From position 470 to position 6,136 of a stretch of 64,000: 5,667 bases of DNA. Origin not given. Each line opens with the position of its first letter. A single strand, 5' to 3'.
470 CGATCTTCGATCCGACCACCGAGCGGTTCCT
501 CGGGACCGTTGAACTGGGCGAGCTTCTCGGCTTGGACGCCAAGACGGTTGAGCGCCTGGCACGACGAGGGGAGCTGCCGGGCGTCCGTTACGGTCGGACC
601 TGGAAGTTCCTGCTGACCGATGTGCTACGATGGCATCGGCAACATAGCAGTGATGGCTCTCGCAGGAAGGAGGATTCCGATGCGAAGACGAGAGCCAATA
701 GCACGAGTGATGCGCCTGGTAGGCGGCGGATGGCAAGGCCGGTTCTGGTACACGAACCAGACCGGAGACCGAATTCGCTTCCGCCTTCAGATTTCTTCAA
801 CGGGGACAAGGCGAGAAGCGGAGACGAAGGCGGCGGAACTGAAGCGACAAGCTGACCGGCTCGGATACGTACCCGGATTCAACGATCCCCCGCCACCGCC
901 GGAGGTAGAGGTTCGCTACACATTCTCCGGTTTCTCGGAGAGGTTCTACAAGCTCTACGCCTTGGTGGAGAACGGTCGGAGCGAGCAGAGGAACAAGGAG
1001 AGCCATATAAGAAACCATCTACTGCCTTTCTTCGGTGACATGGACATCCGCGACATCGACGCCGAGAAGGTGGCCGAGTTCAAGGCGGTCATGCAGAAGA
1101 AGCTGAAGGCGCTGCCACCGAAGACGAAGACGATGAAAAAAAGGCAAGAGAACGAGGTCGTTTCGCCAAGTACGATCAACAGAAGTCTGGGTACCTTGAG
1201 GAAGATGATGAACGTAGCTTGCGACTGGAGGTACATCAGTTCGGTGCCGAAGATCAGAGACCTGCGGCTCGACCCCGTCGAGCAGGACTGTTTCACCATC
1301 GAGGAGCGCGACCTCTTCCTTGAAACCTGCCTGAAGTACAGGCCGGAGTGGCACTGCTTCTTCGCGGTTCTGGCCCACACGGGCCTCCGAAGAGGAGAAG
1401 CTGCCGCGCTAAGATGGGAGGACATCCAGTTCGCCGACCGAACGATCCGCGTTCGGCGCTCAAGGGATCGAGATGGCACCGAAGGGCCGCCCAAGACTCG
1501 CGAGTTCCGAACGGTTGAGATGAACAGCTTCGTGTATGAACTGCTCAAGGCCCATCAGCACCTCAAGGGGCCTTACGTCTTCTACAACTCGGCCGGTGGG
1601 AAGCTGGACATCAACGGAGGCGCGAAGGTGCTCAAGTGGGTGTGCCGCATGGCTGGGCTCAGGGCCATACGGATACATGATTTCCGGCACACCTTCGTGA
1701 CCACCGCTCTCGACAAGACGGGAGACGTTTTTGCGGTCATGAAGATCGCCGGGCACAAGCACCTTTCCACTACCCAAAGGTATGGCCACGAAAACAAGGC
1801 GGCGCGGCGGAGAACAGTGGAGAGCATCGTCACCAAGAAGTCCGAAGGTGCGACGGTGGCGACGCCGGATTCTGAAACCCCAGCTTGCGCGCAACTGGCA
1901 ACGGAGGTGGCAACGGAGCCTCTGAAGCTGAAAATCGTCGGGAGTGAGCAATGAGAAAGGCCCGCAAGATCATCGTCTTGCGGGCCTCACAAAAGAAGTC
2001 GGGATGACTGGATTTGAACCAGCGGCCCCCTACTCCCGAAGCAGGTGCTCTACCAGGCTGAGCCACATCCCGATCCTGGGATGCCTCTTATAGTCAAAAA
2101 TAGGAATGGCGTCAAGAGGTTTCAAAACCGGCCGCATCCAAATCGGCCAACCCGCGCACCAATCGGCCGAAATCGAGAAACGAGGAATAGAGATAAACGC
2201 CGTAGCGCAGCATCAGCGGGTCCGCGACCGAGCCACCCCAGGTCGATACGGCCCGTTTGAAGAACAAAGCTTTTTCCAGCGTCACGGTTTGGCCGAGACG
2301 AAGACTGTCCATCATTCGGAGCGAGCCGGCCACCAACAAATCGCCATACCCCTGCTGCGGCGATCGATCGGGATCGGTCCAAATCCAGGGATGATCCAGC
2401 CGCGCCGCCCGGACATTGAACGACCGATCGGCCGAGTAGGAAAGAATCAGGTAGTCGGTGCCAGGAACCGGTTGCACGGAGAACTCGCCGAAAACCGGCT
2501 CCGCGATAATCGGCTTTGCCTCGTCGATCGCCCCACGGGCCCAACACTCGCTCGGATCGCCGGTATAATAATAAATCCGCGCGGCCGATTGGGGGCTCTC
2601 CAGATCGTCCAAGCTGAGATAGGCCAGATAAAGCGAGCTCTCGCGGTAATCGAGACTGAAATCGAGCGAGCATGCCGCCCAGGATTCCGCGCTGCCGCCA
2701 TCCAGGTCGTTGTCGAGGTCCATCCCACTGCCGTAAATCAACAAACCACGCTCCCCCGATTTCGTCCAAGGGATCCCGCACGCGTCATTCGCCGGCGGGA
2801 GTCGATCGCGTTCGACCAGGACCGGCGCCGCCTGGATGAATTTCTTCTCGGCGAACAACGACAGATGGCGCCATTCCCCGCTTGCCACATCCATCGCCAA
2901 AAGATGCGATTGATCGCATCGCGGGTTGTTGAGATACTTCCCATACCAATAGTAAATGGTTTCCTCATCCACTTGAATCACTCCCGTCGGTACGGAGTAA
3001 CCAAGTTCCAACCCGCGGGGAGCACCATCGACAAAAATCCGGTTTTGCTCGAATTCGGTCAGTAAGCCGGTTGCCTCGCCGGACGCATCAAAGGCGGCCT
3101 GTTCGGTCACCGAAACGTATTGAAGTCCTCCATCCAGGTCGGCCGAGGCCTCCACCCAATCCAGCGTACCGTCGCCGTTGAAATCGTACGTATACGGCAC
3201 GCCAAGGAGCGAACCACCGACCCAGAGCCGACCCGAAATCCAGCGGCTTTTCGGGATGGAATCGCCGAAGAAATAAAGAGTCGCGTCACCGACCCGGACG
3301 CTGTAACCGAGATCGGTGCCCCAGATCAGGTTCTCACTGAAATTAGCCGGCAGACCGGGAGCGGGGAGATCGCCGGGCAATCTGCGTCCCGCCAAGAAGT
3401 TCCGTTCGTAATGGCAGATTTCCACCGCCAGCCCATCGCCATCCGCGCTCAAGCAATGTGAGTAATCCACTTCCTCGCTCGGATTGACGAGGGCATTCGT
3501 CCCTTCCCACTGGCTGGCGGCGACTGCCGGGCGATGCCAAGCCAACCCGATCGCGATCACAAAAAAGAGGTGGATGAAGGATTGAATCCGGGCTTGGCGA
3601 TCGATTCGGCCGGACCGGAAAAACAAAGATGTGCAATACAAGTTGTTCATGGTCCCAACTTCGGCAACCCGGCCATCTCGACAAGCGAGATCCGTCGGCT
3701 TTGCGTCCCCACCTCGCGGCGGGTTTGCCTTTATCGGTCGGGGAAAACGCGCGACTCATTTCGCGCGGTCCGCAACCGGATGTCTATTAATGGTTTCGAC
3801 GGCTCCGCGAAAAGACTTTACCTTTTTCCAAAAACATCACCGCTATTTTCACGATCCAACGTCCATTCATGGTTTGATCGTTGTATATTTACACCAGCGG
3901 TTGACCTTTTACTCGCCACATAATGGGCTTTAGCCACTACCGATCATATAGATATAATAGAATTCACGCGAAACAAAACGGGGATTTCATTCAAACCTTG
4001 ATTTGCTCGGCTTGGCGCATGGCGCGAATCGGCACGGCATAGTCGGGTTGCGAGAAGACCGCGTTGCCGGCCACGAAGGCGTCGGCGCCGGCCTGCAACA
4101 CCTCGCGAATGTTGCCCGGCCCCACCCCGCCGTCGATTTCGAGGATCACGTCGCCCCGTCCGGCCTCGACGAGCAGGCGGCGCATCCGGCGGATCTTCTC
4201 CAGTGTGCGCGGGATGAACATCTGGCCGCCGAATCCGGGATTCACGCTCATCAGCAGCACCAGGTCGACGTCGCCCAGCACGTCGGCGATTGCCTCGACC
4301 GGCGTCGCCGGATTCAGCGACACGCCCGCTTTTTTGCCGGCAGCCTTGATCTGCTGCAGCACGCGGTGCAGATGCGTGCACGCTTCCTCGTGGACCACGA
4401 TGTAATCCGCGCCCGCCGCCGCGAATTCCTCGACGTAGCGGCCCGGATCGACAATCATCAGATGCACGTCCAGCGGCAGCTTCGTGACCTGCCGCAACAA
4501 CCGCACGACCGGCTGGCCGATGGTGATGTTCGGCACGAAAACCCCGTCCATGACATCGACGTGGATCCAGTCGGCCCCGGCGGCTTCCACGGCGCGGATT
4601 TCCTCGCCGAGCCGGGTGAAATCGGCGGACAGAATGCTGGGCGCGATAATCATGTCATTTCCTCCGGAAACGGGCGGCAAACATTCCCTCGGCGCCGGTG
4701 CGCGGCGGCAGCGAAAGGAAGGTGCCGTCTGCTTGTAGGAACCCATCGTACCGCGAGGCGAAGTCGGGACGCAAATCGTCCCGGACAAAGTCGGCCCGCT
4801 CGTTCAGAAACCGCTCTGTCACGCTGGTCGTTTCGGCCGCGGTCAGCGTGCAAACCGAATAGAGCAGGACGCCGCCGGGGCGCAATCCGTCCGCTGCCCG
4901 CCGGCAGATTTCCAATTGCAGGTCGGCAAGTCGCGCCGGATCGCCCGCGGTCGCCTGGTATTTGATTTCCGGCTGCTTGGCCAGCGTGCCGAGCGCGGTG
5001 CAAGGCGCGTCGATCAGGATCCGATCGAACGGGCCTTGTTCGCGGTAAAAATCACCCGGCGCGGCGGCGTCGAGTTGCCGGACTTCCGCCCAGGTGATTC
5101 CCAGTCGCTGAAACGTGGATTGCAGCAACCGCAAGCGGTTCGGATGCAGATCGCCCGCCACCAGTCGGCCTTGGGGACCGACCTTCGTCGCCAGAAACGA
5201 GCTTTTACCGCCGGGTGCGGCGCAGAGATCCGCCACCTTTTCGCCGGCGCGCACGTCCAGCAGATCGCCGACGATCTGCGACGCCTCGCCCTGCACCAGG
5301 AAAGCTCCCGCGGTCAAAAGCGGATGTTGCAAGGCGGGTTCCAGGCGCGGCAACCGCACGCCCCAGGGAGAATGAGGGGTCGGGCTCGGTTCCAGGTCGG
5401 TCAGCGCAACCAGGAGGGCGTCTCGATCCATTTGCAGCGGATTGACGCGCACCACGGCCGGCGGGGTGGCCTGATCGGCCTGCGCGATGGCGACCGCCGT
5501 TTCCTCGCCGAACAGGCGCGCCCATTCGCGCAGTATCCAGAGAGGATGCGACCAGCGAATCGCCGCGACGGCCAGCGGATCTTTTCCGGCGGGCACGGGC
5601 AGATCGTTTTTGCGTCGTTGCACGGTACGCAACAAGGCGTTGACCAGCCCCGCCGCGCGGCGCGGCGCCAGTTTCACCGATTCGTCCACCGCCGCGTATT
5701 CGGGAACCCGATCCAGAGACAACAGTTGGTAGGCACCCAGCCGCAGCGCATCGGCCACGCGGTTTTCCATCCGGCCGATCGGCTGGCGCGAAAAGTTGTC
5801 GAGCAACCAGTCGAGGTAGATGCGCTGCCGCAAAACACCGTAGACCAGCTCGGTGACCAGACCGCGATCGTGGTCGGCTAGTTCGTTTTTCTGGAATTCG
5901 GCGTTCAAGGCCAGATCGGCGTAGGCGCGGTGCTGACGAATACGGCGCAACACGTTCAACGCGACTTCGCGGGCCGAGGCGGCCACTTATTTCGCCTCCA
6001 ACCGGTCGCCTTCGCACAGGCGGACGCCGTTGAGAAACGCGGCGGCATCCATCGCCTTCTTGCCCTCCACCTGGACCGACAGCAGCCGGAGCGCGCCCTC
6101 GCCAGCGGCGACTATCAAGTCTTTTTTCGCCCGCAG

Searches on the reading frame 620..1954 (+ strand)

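Call 38: search_protein_families(library=pfam, proteins=[window:620-1954:+], max_evalue=0.0001)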
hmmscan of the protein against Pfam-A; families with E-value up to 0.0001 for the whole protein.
window:620-1954:+ (444 aa): 2 families
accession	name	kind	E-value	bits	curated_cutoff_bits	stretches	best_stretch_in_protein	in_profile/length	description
PF00589.27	Phage_integrase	-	2e-23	83.5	27.1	1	245-393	25-170/172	Phage integrase family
PF14659.12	Phage_int_SAM_3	-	4.9e-06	27.1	22.6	1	101-153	1-52/58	Phage integrase, N-terminal SAM-like domain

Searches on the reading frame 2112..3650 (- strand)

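Call 38: search_protein_families(library=pfam, proteins=[window:2112-3650:-], max_evalue=0.0001)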
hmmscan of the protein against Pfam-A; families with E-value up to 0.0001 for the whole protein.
window:2112-3650:- (512 aa): 1 family
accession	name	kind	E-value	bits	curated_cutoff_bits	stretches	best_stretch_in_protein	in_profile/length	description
PF13810.12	DUF4185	-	3.8e-08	33.3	39.5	0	336-428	183-268/309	Domain of unknown function (DUF4185)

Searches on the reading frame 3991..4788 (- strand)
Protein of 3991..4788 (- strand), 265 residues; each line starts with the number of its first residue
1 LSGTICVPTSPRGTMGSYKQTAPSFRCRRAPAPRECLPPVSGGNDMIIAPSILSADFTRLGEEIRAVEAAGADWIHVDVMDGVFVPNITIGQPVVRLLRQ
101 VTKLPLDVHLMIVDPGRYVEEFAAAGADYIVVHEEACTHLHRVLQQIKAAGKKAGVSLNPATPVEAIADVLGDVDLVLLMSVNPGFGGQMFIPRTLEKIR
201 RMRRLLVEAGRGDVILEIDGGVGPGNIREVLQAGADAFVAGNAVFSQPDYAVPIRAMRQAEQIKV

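Call 67: search_protein_families(library=pfam, proteins=[window:3991-4788:-], max_evalue=0.01)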
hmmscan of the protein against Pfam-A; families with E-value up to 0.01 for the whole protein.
window:3991-4788:- (265 aa): 2 families
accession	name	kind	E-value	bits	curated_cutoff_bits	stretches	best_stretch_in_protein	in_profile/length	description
PF00834.25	Ribul_P_3_epim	-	7e-83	277.3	21.1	1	48-245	2-198/198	Ribulose-phosphate 3 epimerase family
PF00977.27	His_biosynth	-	0.00073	19.5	23.6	0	64-158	35-128/228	Histidine biosynthesis protein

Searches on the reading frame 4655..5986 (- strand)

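Call 67: search_protein_families(library=pfam, proteins=[window:4655-5986:-], max_evalue=0.01)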
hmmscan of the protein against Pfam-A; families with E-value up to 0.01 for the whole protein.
window:4655-5986:- (443 aa): 8 families
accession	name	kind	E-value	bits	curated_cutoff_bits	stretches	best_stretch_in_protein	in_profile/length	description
PF01189.24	Methyltr_RsmB-F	-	5.2e-43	147.5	27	1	242-441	3-199/199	16S rRNA methyltransferase RsmB/F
PF01029.23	NusB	-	2.9e-27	96.1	23.1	1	4-124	2-133/133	NusB family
PF22458.1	RsmF-B_ferredox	-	2.6e-11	43.9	27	1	147-213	1-68/74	Methyltr_RsmF/B-like, ferredoxin-like domain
PF01728.25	FtsJ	-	3e-08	34.2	24.1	1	246-392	20-151/181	FtsJ-like methyltransferase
PF13847.12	Methyltransf_31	-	0.00012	22.2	27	1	247-380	3-113/145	Methyltransferase domain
PF17125.10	Methyltr_RsmF_N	-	0.00028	21.7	34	1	153-232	7-84/86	N-terminal domain of 16S rRNA methyltransferase RsmF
PF13649.12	Methyltransf_25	-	0.003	18.6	27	0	251-325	1-70/97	Methyltransferase domain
PF08704.16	GCD14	-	0.0064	16.6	26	0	241-329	34-123/247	tRNA methyltransferase complex GCD14 subunit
